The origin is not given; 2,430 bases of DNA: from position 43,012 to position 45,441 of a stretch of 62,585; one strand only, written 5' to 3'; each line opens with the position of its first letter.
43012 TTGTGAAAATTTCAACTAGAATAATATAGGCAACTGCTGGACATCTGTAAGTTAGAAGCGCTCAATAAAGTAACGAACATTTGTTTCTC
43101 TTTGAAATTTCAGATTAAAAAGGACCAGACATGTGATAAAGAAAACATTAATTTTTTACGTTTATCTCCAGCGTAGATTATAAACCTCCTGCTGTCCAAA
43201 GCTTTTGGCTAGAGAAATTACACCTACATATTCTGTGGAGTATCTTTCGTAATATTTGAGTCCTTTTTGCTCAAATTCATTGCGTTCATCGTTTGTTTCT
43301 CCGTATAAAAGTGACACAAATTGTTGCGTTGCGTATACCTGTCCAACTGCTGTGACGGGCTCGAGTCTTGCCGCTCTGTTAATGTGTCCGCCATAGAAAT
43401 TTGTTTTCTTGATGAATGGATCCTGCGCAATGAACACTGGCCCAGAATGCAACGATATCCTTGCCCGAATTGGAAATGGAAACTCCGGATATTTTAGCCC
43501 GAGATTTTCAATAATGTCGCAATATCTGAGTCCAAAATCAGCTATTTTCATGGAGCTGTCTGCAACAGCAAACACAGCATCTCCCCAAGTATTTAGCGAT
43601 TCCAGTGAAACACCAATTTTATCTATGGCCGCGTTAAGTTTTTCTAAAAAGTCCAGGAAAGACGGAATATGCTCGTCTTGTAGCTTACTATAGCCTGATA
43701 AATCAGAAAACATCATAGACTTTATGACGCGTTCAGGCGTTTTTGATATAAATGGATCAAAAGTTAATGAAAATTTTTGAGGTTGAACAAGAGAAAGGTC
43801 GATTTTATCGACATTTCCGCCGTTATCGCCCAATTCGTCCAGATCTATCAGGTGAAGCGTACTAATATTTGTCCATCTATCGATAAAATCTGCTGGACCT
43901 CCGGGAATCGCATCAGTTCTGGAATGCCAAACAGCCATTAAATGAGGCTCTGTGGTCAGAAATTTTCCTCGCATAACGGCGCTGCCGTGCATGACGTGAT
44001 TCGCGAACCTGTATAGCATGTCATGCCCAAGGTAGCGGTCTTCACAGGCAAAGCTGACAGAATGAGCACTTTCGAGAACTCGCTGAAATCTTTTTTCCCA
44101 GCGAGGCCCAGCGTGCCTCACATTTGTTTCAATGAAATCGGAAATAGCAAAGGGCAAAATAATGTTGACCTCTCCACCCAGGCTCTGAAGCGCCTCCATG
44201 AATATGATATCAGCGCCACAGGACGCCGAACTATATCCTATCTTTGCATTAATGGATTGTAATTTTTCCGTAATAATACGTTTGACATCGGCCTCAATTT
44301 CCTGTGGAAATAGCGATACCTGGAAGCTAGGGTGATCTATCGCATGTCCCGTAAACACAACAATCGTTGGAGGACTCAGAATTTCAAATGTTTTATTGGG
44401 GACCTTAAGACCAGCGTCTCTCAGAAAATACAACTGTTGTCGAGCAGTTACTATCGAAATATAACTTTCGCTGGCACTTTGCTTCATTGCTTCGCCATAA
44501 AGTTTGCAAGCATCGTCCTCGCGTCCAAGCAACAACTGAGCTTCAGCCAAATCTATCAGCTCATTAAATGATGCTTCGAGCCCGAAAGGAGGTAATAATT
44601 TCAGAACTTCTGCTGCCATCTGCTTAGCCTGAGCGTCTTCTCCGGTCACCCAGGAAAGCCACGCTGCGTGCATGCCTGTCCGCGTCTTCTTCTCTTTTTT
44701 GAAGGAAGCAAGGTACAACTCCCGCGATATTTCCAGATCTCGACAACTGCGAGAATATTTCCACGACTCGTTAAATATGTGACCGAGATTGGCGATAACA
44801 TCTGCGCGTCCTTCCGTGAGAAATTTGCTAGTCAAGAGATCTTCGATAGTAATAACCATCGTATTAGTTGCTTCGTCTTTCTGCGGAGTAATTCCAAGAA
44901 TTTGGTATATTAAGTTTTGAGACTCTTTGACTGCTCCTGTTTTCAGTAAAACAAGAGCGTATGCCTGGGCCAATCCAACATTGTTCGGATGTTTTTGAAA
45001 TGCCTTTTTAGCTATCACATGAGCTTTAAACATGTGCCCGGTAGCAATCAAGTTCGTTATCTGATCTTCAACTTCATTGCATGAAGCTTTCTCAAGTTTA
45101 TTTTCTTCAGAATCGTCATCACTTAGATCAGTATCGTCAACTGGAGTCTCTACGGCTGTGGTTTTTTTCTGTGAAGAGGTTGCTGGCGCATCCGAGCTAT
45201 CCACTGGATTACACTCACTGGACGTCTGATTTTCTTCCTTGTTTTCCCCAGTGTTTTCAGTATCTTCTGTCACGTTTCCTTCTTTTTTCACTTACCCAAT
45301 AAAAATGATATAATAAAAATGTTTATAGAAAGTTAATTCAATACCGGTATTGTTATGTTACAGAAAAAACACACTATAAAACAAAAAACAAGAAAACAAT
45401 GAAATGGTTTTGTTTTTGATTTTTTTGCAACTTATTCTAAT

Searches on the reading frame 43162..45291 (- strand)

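Call 97: search_protein_families(library=pfam, proteins=[window:43162-45291:-], max_evalue=0.001)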
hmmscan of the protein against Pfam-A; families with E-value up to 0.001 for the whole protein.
window:43162-45291:- (709 aa): 2 families
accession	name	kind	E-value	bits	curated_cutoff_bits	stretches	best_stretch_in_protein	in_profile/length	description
PF00211.25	Guanylate_cyc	-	1.9e-09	37.8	21.9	1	525-681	10-176/183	Adenylate and Guanylate cyclase catalytic domain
PF14559.12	TPR_19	-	0.0002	22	25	0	89-137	9-57/68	Tetratricopeptide repeat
